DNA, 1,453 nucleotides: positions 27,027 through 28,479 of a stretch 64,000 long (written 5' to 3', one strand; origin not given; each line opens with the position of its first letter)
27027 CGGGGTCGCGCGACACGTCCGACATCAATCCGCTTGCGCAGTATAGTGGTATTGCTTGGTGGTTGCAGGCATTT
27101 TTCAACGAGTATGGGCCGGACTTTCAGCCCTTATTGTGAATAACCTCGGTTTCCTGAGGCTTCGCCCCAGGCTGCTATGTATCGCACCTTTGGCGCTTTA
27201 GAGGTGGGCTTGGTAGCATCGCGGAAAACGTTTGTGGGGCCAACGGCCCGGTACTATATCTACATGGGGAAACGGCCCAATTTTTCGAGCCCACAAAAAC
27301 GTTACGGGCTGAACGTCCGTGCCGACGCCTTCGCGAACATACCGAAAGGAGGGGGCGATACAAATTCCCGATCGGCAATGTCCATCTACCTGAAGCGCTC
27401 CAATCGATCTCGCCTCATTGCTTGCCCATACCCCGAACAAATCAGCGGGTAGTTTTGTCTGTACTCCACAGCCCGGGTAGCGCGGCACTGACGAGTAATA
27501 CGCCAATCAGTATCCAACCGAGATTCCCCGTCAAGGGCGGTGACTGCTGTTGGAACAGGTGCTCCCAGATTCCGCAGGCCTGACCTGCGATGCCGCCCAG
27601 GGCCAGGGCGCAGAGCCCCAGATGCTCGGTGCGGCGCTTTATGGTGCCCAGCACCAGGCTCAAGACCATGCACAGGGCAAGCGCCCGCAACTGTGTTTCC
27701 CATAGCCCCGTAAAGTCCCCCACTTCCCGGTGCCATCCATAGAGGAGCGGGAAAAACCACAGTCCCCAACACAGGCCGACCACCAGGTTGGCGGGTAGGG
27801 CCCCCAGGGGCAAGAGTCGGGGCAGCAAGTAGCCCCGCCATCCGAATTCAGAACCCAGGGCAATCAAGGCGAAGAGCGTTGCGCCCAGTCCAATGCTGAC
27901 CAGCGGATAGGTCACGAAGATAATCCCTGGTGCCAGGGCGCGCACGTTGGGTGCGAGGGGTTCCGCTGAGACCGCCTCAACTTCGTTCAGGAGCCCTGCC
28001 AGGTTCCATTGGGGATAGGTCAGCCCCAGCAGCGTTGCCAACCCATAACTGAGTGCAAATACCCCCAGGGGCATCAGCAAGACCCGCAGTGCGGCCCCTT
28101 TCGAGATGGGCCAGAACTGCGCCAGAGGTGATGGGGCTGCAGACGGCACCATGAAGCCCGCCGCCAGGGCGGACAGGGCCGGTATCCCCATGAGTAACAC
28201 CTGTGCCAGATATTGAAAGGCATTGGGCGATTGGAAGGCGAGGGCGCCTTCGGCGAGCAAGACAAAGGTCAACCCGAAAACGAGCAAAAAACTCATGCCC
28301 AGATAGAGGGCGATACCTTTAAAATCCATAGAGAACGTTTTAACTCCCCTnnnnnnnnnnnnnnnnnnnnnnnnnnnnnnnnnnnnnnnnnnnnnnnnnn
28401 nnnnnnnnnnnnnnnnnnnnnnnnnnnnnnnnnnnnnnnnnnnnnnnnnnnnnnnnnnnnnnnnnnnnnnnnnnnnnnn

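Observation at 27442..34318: Three-gene operon: polytopic membrane protein, a 1603-aa secreted GH38-like giant, and a CPBP-like membrane protease.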

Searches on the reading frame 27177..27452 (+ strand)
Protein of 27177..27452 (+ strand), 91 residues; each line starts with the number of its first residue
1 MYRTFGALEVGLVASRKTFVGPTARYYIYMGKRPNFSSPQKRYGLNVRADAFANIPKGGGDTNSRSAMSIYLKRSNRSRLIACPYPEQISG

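Call 12: search_protein_families(library=pfam, proteins=[window:27177-27452:+], max_evalue=0.01)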
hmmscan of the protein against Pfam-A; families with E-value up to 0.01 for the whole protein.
window:27177-27452:+ (91 aa): 0 families

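Call 55: search_protein_families(library=ncbifam, proteins=[window:27177-27452:+], max_evalue=0.1)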
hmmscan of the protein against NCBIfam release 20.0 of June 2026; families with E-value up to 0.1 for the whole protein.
window:27177-27452:+ (91 aa): 0 families

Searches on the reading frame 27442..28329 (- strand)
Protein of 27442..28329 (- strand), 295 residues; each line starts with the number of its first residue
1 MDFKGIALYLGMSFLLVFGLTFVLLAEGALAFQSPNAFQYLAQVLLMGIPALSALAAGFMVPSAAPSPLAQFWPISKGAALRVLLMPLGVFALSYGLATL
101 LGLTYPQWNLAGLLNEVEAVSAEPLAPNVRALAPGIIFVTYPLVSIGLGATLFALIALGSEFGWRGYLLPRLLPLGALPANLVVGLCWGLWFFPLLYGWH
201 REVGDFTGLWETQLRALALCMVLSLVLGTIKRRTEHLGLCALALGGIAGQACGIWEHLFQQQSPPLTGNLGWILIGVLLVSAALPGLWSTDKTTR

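Call 5: search_protein_families(library=pfam, proteins=[window:27442-28329:-], max_evalue=1)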
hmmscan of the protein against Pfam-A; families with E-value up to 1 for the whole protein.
window:27442-28329:- (295 aa): 1 family
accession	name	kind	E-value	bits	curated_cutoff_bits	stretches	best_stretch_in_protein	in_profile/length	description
PF02517.21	Rce1-like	-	2.5e-07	31.3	22.4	1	148-243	7-86/93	Type II CAAX prenyl endopeptidase Rce1-like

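Call 6: search_protein_families(library=ncbifam, proteins=[window:27442-28329:-], max_evalue=1)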
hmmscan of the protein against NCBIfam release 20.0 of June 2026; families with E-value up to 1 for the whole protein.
window:27442-28329:- (295 aa): 3 families
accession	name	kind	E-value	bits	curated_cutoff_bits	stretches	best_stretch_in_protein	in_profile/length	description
NF041656.1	CPBP_MmRce1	equivalog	0.0018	17.9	425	1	153-197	133-178/271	MmRce1 family CPBP family CAAX prenyl protease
NF040914.1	Mrt_core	domain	0.019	15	100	1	152-239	7-89/108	myxosortase family intramembrane protease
NF010306.0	PRK13743.1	equivalog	0.12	12.1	144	1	36-63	76-104/140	F-type conjugal transfer protein TrbF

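Call 31: find_homologous_proteins(query=window:27442-28329:-)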
Query window:27442-28329:- (295 aa): 50 proteins with E <= 0.001 among 8000 candidates.
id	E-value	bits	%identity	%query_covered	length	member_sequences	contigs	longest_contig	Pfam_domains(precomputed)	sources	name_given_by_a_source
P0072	8.5e-164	562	90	98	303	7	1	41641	PF02517.22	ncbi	-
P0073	1.1e-158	546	85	100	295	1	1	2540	PF02517.22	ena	-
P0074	1.6e-121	424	66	99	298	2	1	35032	PF02517.22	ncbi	-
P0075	1.9e-113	397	63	100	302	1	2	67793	PF02517.22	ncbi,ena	-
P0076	5.0e-107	376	59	100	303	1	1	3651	PF02517.22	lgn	-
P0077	2.3e-98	348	60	93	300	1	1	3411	-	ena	-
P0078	2.7e-97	344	58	98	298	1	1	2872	PF02517.22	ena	-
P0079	4.5e-95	337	58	100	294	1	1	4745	PF02517.22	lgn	-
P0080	9.8e-93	329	57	100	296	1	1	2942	PF02517.22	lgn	-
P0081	2.1e-91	325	56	100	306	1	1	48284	PF02517.22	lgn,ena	-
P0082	1.4e-89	319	55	100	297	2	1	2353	PF02517.22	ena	-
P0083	1.6e-85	305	53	99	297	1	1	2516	PF02517.22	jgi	-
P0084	4.3e-85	304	55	100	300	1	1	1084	PF02517.22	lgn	-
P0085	7.6e-85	303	56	100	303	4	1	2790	PF02517.22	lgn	-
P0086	4.5e-77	278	50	99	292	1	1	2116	PF02517.22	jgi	jgi:hypothetical protein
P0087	3.0e-75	272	51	94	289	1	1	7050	PF02517.22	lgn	-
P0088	2.0e-74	269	52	94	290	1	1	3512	PF02517.22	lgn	-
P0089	2.4e-74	269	51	99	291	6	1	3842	PF02517.22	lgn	-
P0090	3.9e-74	268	51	99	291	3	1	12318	PF02517.22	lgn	-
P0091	2.6e-73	265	51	96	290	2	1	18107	PF02517.22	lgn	-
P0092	3.5e-73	265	50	99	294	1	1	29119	PF02517.22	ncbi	-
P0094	7.0e-47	178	42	97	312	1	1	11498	-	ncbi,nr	ncbi:MAG: hypothetical protein IT368_05280 [Candidatus Hydrogenedentes bacterium]|nr:hypothetical pr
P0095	1.4e-31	128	41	68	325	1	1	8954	PF02517.22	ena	-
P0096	2.7e-21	94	35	99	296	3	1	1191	PF02517.22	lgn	-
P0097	1.7e-7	49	30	94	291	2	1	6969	PF02517.22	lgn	-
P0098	4.2e-7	48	33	50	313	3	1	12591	PF02517.22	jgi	jgi:membrane protease YdiL (CAAX protease family)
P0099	5.8e-7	47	57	17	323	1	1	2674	PF02517.22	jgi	jgi:uncharacterized protein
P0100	6.2e-7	47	29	81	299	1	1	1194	PF02517.22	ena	-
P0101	1.6e-6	46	53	15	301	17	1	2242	PF02517.22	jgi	-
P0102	2.0e-6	46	30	67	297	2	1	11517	PF02517.22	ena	-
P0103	4.8e-6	44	31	48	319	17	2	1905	PF02517.22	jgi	jgi:membrane protease YdiL (CAAX protease family)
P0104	4.9e-6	44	57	17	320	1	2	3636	PF02517.22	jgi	jgi:membrane protease YdiL (CAAX protease family)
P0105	4.9e-6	44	57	17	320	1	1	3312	PF02517.22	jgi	jgi:membrane protease YdiL (CAAX protease family)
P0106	1.0e-5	43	32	68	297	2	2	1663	PF02517.22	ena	-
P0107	1.2e-5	43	32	45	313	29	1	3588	PF02517.22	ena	-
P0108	1.7e-5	43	31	41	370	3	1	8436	PF02517.22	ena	-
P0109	1.9e-5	42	60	14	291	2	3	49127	PF02517.22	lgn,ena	-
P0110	2.2e-5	42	47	26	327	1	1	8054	PF02517.22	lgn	-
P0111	2.9e-5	42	66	14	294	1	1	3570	PF02517.22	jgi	jgi:uncharacterized protein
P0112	3.0e-5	42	59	14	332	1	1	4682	PF02517.22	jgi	jgi:hypothetical protein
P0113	3.4e-5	42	31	67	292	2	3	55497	PF02517.22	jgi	jgi:membrane protease YdiL (CAAX protease family)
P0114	3.4e-5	42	34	33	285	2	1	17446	PF02517.22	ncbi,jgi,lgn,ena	jgi:membrane protease YdiL (CAAX protease family)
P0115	4.1e-5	41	28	97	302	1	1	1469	PF02517.22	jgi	jgi:CAAX protease family protein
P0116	8.1e-5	40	66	14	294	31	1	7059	PF02517.22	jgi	jgi:membrane protease YdiL (CAAX protease family)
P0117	1.1e-4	40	33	67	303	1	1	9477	PF02517.22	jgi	jgi:membrane protease YdiL (CAAX protease family)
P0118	3.1e-4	38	28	64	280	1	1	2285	PF02517.22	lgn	-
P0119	3.5e-4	38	29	84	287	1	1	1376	PF02517.22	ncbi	-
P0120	5.2e-4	38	33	38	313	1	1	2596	PF02517.22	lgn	-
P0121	9.1e-4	37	55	14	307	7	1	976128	PF02517.22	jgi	jgi:membrane protease YdiL (CAAX protease family)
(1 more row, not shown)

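Call 35: search_solved_structures(query=A4, max_evalue=10, show_alignments=3)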
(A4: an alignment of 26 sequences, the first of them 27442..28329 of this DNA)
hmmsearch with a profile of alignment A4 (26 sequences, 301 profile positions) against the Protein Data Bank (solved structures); distinct sequences matched with E-value up to 10: 17.
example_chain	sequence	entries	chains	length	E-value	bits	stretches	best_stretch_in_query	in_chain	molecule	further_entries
4cad_C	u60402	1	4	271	3.4e-12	49.5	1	150-277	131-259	RAS AND A-FACTOR CONVERTING ENZYME 1, RCE1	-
9w6v_A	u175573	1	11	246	0.4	13.1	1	19-106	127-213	11-beta-hydroxysteroid dehydrogenase 1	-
2irw_A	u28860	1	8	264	0.46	12.9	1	19-106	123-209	Corticosteroid 11-beta-dehydrogenase isozyme 1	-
3d5q_A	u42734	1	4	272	0.5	12.8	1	19-106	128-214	Corticosteroid 11-beta-dehydrogenase isozyme 1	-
3pdj_A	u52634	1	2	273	0.5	12.8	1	19-106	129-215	Corticosteroid 11-beta-dehydrogenase isozyme 1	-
2ilt_A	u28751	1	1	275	0.51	12.8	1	19-106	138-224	Corticosteroid 11-beta-dehydrogenase isozyme 1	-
2rbe_A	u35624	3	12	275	0.51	12.8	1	19-106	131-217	Corticosteroid 11-beta-dehydrogenase isozyme 1 | 11-beta-Hydroxysteroid Dehydrogenase 1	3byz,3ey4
2bel_A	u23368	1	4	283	0.54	12.7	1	19-106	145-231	CORTICOSTEROID 11-BETA-DEHYDROGENASE ISOZYME 1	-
6nj7_A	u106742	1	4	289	0.55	12.7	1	19-106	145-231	Corticosteroid 11-beta-dehydrogenase isozyme 1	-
1xu7_A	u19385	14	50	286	0.55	12.7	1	19-106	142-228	Corticosteroid 11-beta-dehydrogenase, isozyme 1 | Corticosteroid 11-beta-dehydrogenase isozyme 1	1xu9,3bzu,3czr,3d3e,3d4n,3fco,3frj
3ch6_A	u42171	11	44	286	0.56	12.7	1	19-106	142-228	Corticosteroid 11-beta-dehydrogenase isozyme 1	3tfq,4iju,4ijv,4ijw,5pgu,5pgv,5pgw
4yyz_A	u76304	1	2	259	0.76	12.2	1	19-106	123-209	Corticosteroid 11-beta-dehydrogenase isozyme 1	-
4p38_A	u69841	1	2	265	0.8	12.1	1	19-106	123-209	Corticosteroid 11-beta-dehydrogenase isozyme 1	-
4c7j_A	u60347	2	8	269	0.83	12.1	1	19-106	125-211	CORTICOSTEROID 11-BETA-DEHYDROGENASE ISOZYME 1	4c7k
4hfr_A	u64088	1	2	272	0.85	12.1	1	19-106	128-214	Corticosteroid 11-beta-dehydrogenase isozyme 1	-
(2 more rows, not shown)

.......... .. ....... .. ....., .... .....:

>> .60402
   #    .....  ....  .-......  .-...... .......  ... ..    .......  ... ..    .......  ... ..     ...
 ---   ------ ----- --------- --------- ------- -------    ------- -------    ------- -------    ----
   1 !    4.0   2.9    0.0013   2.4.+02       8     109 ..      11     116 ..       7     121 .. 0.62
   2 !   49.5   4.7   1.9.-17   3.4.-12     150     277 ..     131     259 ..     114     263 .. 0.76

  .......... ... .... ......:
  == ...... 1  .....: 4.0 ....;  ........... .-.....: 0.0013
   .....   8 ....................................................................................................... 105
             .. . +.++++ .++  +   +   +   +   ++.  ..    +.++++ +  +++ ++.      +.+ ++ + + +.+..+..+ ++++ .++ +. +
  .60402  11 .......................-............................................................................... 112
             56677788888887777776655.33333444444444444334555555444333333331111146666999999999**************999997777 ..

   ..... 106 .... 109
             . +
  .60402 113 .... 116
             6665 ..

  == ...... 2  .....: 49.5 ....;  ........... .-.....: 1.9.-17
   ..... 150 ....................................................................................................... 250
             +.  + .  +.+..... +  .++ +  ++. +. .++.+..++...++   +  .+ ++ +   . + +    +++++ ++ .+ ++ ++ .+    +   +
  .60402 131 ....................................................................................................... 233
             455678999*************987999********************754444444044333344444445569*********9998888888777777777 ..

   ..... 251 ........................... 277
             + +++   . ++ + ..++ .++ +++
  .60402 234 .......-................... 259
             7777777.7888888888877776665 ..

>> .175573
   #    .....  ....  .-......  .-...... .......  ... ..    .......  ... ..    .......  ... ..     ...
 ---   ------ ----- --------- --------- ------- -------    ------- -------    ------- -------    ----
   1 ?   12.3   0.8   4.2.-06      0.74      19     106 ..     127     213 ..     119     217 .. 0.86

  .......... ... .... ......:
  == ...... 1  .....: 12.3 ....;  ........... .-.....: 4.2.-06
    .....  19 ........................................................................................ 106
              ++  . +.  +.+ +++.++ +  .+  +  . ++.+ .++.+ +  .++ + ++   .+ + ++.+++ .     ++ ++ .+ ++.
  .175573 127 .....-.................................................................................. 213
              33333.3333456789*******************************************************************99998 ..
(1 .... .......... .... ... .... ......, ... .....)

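Call 36: find_encoding_contigs(protein=P0094, flank=8000, max_places=1)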
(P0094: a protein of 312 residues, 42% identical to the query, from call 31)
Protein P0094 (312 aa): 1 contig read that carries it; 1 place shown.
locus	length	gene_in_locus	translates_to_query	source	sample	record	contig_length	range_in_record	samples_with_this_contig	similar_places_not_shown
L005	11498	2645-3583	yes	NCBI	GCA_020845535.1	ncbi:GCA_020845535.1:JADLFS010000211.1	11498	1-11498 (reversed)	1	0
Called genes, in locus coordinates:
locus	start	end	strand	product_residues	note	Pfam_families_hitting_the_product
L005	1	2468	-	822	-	PF13231:PMT_2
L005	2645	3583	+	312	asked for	-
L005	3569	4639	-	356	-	PF03664:Glyco_hydro_62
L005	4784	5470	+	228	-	PF00072:Response_reg, PF00486:Trans_reg_C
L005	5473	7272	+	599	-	PF00672:HAMP, PF00989:PAS (weak), PF08448:PAS_4, PF00512:HisKA, PF13581:HATPase_c_2 (weak), PF02518:HATPase_c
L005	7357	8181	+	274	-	PF03466:LysR_substrate (faint), PF12849:PBP_like_2, PF13531:SBP_bac_11, PF01547:SBP_bac_1 (faint), PF12727:PBP_like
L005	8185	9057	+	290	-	PF00528:BPD_transp_1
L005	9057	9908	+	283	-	PF00528:BPD_transp_1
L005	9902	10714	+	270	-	PF00005:ABC_tran, PF02463:SMC_N (weak), PF13304:AAA_21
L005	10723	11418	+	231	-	PF01895:PhoU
